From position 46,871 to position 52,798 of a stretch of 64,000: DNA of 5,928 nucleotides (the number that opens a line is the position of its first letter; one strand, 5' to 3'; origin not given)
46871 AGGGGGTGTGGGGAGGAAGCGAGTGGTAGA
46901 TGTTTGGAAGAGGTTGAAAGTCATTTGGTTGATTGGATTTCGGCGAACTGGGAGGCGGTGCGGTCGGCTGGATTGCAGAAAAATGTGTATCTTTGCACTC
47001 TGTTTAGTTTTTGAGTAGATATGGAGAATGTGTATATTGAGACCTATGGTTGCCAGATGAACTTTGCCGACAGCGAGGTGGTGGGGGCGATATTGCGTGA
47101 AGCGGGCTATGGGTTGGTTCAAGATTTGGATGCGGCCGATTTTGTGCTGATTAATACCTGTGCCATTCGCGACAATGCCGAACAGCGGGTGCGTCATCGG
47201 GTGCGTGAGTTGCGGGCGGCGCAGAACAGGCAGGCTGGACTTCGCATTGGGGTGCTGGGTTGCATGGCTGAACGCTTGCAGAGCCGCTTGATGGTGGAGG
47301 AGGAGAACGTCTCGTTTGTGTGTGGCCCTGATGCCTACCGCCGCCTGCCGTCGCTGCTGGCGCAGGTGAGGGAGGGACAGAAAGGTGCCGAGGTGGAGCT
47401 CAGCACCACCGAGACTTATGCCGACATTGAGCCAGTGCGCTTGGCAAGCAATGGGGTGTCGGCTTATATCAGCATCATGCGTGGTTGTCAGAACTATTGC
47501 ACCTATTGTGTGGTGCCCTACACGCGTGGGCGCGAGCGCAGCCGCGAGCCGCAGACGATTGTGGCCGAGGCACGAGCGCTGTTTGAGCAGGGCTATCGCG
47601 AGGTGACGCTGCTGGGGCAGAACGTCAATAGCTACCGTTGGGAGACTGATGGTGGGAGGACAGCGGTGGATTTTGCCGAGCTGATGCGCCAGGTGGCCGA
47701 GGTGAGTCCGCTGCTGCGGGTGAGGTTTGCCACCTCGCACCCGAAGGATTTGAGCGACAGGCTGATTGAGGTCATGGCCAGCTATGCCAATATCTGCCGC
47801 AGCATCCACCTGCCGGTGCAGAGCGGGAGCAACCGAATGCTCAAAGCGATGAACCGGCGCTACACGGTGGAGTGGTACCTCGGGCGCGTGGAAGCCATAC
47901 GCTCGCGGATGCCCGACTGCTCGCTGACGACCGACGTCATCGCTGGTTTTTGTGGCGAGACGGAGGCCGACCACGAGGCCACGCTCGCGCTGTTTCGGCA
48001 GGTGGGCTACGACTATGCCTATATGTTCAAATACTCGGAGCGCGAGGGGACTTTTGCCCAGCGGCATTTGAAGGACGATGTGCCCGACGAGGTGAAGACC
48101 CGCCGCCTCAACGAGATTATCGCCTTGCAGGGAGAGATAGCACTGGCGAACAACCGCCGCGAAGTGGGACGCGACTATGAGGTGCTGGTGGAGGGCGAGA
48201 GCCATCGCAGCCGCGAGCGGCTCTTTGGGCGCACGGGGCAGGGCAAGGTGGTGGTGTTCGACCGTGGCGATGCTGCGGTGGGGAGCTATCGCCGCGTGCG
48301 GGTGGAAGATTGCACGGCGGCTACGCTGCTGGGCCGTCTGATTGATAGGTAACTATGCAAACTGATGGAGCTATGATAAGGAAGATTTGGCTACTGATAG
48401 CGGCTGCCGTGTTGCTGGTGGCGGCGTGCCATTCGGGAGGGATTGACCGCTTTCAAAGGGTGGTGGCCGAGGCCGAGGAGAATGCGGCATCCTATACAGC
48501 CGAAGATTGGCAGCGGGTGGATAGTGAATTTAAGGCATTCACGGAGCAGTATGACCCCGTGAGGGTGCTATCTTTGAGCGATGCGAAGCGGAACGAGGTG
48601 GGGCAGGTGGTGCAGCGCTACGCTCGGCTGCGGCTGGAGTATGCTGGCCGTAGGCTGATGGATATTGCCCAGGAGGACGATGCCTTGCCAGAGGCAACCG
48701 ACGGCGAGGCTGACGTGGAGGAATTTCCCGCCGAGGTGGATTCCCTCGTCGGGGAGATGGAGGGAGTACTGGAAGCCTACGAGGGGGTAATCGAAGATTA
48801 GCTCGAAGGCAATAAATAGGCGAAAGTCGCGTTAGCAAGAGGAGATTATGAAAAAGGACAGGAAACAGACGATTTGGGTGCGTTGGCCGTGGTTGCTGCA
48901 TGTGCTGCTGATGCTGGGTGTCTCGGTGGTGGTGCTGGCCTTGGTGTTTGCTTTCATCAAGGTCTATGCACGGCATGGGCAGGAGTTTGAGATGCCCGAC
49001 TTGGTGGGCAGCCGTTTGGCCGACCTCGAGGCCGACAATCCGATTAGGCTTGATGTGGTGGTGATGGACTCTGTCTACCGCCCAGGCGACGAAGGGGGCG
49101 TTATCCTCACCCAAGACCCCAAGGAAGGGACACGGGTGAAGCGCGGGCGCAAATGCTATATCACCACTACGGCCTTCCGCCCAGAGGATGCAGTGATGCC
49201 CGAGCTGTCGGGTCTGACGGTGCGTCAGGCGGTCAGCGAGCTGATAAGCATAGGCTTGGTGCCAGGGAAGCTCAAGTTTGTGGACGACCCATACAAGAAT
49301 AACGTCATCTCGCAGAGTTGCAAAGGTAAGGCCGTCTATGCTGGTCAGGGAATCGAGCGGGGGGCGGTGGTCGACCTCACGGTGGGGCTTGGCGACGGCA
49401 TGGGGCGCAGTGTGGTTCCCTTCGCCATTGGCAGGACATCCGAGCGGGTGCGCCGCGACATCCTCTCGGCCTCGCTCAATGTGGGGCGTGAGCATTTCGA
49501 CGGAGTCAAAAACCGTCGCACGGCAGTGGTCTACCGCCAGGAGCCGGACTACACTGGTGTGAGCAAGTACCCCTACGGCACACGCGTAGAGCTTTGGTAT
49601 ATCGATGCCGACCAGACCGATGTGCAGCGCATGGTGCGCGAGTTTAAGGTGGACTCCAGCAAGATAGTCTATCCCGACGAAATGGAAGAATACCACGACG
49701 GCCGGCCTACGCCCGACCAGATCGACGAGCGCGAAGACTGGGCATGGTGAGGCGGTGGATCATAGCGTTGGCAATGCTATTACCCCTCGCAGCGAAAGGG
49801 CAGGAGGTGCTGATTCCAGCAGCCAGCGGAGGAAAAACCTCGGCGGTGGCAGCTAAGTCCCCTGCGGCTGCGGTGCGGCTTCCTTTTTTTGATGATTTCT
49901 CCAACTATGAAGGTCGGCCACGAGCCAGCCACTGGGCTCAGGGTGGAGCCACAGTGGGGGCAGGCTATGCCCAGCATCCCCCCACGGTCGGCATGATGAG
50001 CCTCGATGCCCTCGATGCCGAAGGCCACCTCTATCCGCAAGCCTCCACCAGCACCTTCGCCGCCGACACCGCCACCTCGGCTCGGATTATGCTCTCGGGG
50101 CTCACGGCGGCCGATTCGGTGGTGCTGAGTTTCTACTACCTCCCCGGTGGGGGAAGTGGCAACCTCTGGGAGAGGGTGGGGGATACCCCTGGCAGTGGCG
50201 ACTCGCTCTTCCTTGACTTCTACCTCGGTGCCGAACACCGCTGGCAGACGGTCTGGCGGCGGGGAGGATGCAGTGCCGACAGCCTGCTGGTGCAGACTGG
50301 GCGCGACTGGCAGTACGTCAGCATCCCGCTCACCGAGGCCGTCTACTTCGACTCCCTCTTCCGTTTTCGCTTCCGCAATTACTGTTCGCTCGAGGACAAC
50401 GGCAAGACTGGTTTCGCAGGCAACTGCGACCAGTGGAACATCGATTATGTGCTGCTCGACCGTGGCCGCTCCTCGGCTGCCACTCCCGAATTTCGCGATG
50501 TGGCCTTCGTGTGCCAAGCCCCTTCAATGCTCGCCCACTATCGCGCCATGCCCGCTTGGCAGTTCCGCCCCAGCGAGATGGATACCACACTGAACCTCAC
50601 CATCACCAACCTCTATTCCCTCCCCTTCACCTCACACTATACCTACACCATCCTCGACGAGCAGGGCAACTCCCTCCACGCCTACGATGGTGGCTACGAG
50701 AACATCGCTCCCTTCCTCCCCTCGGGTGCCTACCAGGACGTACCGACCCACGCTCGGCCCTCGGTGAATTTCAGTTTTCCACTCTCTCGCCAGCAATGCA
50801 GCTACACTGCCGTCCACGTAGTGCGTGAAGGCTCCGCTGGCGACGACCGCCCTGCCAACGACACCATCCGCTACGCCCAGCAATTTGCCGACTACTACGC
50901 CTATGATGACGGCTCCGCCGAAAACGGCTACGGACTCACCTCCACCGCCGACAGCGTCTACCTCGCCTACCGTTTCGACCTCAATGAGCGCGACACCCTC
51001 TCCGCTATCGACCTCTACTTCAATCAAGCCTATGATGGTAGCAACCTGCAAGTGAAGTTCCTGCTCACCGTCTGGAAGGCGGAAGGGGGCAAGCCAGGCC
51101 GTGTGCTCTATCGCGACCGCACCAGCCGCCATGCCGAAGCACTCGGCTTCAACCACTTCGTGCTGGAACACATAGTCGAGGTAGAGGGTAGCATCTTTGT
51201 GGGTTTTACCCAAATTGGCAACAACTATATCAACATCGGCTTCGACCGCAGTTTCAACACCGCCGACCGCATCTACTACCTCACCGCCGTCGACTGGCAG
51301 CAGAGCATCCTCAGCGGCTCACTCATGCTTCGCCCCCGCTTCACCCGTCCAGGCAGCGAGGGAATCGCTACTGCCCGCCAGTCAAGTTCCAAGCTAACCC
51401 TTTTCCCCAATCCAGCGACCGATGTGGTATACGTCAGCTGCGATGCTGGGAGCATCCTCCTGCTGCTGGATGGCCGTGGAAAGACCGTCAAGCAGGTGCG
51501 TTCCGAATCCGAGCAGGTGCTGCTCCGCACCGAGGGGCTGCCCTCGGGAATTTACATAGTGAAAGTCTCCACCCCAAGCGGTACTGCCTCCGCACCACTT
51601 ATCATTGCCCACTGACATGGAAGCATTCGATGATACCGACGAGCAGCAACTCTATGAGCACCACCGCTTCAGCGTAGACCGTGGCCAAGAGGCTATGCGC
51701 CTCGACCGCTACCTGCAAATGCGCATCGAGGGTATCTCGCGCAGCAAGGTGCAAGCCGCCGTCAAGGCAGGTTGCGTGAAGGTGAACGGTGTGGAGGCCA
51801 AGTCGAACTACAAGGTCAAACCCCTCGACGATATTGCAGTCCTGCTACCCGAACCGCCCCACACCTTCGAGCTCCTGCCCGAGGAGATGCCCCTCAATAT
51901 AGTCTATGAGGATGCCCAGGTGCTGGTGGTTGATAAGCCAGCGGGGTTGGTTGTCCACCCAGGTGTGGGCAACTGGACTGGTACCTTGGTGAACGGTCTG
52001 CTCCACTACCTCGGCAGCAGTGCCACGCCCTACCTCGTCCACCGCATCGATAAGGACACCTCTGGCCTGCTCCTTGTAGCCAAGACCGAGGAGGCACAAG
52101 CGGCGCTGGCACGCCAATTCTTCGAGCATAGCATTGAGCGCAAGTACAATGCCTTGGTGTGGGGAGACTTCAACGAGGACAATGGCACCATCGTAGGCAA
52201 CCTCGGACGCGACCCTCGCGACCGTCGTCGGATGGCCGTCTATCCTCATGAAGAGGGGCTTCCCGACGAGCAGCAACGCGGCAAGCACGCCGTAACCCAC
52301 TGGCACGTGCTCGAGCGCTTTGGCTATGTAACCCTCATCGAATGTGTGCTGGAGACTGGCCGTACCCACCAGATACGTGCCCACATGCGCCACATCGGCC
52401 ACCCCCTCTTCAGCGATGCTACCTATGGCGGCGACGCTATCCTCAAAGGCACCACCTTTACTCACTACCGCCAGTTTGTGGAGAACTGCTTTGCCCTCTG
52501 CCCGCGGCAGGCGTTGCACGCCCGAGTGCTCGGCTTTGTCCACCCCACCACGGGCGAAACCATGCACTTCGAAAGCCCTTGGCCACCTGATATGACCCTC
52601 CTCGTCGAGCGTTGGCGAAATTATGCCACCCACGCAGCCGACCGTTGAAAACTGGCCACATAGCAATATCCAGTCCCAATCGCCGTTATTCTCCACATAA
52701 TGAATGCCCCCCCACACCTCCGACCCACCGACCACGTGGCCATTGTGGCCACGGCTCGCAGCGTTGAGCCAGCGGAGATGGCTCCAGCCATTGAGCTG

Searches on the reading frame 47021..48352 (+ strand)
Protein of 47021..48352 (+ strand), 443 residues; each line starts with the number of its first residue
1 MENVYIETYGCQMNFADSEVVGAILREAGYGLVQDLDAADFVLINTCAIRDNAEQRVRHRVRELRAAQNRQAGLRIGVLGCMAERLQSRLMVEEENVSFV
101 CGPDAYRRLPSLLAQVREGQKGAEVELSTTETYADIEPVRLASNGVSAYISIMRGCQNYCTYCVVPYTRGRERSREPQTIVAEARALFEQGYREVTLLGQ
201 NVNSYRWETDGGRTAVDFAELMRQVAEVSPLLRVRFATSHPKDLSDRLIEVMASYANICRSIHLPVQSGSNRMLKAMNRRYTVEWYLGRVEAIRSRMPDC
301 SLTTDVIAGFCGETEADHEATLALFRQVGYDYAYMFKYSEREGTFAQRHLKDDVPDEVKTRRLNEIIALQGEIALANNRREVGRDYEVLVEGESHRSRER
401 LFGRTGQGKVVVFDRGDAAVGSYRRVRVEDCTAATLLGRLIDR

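Call 41: search_protein_families(library=pfam, proteins=[window:47021-48352:+], max_evalue=0.001)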
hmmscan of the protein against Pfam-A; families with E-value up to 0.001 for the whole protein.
window:47021-48352:+ (443 aa): 3 families
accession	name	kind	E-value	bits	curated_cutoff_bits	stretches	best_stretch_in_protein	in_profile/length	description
PF00919.26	UPF0004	-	5.1e-29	100.6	27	1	4-102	2-98/98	Uncharacterized protein family UPF0004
PF04055.27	Radical_SAM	-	1.2e-27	97.5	29.5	1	150-324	1-165/166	Radical SAM superfamily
PF01938.26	TRAM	-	4.2e-10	39.8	21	1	379-441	1-61/61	TRAM domain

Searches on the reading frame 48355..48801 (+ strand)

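Call 41: search_protein_families(library=pfam, proteins=[window:48355-48801:+], max_evalue=0.001)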
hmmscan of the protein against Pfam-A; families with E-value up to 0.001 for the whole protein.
window:48355-48801:+ (148 aa): 1 family
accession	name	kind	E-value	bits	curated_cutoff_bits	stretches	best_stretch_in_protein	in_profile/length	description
PF20203.3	DUF6565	-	4.7e-06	27.3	24.5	1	41-105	2-66/86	Domain of unknown function (DUF6565)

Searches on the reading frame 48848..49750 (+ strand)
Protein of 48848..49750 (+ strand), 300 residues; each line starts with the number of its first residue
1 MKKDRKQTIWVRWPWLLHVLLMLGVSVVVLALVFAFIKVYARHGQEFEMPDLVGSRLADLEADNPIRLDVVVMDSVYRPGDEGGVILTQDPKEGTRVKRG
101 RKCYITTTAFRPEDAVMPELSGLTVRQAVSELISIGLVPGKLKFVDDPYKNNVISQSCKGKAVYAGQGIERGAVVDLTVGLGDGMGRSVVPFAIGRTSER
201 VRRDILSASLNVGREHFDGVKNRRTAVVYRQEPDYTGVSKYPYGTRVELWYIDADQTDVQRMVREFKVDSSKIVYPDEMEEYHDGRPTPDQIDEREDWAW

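Call 41: search_protein_families(library=pfam, proteins=[window:48848-49750:+], max_evalue=0.001)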
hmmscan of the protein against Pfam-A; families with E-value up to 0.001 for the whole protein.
window:48848-49750:+ (300 aa): 1 family
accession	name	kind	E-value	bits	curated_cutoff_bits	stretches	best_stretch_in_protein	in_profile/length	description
PF03793.24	PASTA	-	2e-14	53.8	23.2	2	116-180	2-63/64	PASTA domain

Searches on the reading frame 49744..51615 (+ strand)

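Call 74: search_protein_families(library=pfam, proteins=[window:49744-51615:+], max_evalue=0.001)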
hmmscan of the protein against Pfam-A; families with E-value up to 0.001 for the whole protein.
window:49744-51615:+ (623 aa): 1 family
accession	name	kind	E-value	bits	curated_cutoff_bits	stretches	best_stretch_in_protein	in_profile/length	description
PF18962.6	Por_Secre_tail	-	4.2e-08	33.8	27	1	553-620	1-74/75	Secretion system C-terminal sorting domain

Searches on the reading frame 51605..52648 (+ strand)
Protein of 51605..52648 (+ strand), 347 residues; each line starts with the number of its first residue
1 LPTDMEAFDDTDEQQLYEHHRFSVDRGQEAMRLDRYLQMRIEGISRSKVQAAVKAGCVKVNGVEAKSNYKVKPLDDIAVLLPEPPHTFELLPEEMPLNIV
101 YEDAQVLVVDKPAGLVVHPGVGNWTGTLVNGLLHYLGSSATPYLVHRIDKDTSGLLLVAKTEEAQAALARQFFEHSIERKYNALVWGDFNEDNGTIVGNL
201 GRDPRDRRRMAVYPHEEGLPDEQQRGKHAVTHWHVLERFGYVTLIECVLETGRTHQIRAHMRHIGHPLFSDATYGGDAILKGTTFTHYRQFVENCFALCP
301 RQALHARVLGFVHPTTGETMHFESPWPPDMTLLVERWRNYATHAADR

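Call 74: search_protein_families(library=pfam, proteins=[window:51605-52648:+], max_evalue=0.001)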
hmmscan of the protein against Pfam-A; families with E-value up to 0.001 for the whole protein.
window:51605-52648:+ (347 aa): 2 families
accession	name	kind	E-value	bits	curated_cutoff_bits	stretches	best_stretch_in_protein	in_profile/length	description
PF00849.27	PseudoU_synth_2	-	1e-31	110.7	26.8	1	105-263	1-152/152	RNA pseudouridylate synthase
PF01479.30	S4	-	1.2e-08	34.9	22.8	1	31-76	1-47/48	S4 domain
